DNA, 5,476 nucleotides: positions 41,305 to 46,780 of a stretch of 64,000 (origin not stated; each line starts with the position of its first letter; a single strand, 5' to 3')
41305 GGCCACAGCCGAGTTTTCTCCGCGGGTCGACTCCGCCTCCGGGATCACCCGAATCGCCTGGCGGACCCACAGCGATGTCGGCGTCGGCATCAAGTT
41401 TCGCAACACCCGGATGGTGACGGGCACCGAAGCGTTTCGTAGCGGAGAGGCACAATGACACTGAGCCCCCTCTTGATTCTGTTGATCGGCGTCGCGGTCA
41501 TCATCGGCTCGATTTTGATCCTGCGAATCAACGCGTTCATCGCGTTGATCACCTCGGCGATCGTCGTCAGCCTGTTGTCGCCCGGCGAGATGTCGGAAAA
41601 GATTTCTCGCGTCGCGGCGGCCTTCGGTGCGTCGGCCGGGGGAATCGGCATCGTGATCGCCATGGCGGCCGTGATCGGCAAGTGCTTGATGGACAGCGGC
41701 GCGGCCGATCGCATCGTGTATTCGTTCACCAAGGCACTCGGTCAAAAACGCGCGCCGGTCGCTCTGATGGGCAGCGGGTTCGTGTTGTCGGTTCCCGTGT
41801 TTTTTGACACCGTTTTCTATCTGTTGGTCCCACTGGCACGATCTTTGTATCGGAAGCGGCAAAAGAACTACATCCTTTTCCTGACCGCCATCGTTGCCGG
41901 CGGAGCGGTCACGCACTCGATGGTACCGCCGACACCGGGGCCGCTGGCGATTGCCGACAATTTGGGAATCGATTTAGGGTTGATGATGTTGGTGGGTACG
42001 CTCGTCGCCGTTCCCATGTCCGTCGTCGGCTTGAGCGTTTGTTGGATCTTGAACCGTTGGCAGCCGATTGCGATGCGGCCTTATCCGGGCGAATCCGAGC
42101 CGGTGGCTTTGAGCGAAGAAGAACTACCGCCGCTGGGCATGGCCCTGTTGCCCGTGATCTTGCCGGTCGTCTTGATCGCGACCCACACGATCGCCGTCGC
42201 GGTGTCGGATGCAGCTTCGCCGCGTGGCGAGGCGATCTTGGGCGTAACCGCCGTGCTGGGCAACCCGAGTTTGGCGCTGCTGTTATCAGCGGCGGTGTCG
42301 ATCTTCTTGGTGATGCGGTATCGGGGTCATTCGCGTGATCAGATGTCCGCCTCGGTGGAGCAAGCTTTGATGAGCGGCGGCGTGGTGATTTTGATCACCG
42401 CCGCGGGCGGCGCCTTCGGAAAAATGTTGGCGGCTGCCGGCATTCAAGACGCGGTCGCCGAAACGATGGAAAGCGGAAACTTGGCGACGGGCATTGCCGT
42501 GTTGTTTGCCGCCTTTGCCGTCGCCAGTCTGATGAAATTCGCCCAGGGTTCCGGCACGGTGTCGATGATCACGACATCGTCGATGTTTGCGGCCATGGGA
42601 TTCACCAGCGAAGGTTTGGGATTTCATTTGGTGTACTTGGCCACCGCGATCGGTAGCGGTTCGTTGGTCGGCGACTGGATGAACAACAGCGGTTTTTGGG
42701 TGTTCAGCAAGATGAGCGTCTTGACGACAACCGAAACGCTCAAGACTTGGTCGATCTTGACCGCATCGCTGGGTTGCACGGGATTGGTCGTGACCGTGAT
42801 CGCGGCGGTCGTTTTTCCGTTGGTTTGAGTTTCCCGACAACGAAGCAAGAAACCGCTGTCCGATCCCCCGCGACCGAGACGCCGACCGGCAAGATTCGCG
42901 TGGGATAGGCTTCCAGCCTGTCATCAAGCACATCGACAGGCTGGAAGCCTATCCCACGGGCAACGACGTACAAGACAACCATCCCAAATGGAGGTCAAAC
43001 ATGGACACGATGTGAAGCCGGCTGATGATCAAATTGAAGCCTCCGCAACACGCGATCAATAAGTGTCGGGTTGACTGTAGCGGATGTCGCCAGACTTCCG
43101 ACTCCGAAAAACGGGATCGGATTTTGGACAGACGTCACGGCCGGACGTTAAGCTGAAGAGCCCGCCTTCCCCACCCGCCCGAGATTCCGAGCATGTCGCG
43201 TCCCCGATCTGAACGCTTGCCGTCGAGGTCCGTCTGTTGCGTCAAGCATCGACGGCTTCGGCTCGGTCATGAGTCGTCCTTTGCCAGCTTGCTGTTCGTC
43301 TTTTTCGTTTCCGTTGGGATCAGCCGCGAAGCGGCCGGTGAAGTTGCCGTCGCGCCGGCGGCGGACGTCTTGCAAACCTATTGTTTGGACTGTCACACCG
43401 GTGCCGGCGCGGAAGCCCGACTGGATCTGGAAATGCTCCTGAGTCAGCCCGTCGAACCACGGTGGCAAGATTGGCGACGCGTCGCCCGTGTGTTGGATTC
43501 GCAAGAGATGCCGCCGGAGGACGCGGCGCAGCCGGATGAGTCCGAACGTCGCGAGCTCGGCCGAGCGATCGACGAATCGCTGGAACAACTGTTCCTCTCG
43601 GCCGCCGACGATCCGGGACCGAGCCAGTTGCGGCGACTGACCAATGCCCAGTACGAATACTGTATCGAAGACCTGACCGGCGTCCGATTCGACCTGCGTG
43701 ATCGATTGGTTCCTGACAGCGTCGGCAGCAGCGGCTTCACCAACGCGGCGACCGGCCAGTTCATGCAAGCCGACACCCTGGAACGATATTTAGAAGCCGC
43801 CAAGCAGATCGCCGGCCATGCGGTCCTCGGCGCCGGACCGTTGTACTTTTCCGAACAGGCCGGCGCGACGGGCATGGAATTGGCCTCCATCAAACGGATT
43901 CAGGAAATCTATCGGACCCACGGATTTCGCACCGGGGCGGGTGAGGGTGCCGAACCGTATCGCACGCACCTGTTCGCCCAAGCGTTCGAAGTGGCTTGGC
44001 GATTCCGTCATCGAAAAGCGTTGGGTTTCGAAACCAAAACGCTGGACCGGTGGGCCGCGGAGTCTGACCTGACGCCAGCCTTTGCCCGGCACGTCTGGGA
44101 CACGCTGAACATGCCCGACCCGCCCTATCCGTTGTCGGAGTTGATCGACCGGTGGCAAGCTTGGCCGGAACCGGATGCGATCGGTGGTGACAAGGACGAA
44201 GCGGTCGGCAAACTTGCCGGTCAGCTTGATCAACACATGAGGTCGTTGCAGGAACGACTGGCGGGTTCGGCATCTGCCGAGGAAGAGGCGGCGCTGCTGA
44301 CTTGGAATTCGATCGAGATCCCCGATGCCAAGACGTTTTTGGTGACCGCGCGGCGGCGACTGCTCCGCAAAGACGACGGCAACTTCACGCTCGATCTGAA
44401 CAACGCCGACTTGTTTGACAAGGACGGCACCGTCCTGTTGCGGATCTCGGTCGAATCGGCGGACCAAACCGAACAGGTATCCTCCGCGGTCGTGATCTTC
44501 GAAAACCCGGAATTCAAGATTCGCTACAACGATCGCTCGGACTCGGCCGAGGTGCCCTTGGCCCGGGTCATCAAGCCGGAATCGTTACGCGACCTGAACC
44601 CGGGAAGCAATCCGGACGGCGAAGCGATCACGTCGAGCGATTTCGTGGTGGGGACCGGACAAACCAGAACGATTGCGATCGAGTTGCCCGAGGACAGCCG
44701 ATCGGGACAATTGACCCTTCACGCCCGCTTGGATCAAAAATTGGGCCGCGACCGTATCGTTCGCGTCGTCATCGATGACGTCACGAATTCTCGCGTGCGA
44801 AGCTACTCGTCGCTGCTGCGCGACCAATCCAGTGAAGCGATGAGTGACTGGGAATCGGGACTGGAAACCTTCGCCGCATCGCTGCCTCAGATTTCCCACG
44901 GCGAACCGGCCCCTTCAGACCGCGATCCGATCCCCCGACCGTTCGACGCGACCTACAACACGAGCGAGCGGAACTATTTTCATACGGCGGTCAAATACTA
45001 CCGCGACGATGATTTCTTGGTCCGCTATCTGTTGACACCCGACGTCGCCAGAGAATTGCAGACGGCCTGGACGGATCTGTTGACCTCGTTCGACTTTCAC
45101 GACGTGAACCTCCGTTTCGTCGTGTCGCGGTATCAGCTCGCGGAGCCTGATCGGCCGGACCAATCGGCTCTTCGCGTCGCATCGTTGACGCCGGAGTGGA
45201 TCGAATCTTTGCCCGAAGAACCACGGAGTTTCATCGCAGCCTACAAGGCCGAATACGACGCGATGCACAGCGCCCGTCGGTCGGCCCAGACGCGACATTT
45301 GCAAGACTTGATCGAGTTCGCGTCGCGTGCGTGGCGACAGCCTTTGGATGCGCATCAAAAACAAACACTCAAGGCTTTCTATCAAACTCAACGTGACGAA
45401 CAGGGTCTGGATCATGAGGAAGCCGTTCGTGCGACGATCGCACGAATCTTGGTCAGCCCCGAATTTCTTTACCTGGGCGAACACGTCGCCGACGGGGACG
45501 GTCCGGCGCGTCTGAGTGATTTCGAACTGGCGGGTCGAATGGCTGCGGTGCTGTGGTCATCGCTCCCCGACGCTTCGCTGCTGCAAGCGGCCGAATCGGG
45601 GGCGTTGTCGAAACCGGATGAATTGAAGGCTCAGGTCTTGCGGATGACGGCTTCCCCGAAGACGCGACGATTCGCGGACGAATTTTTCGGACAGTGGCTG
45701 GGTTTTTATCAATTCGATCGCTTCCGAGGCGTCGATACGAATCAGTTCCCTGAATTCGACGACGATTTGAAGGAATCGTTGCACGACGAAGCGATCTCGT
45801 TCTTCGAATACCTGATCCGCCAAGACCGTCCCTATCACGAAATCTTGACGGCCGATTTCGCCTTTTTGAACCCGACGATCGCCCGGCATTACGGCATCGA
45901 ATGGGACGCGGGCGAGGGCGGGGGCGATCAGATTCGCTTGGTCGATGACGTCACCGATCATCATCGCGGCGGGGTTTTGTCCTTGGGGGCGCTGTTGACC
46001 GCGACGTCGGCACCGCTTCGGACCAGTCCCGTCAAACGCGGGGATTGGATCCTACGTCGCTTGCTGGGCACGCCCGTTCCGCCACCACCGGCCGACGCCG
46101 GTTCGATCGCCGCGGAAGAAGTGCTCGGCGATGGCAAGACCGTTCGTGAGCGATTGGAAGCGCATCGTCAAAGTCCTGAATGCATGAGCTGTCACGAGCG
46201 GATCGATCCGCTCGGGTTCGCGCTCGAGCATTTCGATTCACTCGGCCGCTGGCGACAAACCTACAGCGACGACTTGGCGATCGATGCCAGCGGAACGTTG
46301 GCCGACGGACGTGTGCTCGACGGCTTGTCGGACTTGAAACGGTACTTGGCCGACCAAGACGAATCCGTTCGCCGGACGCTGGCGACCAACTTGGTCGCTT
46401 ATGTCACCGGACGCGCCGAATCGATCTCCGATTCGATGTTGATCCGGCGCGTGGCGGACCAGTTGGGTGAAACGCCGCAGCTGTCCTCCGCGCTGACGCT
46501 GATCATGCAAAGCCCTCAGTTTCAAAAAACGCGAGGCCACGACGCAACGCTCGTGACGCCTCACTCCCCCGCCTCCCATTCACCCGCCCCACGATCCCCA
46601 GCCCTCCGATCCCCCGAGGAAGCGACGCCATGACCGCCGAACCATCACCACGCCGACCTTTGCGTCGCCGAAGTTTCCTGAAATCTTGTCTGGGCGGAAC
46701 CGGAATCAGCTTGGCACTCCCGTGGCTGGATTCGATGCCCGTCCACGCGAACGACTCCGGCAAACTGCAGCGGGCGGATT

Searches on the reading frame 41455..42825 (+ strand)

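Call 75: search_protein_families(library=pfam, proteins=[window:41455-42825:+], max_evalue=0.001)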
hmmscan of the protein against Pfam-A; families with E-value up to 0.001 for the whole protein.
window:41455-42825:+ (457 aa): 2 families
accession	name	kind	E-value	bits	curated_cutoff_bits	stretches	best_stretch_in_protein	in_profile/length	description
PF02447.22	GntP_permease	-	2.5e-92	310.3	22.5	1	5-453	2-440/440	GntP family permease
PF03600.22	CitMHS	-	3.3e-11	43.3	31.9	1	27-400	12-336/336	Citrate transporter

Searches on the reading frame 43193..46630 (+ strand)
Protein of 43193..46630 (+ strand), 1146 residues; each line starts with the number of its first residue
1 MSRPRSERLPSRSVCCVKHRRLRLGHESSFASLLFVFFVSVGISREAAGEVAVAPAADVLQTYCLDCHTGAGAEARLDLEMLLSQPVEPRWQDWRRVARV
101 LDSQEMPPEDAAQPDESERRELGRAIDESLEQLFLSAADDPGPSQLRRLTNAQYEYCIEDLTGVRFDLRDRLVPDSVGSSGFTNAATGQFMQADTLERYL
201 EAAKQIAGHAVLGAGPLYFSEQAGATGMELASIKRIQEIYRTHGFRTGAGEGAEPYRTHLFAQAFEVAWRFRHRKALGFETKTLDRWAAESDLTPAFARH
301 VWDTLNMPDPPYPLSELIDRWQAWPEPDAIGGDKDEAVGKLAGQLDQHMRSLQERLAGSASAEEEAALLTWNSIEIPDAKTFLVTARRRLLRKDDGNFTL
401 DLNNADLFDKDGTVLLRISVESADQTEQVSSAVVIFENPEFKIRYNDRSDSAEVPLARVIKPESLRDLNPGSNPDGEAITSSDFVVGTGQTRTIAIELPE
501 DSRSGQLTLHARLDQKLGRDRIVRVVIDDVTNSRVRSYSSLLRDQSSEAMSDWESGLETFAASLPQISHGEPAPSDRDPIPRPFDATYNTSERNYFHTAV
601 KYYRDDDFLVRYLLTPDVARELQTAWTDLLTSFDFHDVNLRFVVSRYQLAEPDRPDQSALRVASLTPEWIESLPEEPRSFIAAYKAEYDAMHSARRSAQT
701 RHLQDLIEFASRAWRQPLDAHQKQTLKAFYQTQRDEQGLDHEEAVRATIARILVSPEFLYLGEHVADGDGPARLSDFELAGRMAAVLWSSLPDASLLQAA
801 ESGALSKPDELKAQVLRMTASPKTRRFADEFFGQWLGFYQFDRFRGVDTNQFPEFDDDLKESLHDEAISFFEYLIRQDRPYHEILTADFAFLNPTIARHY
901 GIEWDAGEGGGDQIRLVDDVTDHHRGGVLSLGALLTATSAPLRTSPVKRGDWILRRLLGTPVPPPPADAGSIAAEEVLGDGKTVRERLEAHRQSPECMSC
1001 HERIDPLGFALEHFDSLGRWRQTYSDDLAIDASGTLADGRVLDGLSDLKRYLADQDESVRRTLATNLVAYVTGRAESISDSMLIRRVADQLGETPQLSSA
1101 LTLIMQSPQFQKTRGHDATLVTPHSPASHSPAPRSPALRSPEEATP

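Call 75: search_protein_families(library=pfam, proteins=[window:43193-46630:+], max_evalue=0.001)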
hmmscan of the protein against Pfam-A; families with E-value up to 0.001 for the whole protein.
window:43193-46630:+ (1146 aa): 5 families
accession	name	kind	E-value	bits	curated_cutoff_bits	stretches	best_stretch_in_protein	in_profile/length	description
PF07631.16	PSD4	-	2.9e-38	131.7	23.3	1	774-902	1-128/128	Protein of unknown function (DUF1592)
PF07627.16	PSCyt3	-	1.4e-32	112.3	27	1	925-1023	1-97/98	Protein of unknown function (DUF1588)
PF07626.16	PSD3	-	8e-17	61.9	23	1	147-211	1-64/65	Protein of unknown function (DUF1587)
PF07637.16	PSD5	-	1.8e-14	54.3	34.2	1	708-763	8-62/62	Protein of unknown function (DUF1595)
PF07624.16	PSD2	-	1.2e-09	38.1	25.8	1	1038-1110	1-74/74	Protein of unknown function (DUF1585)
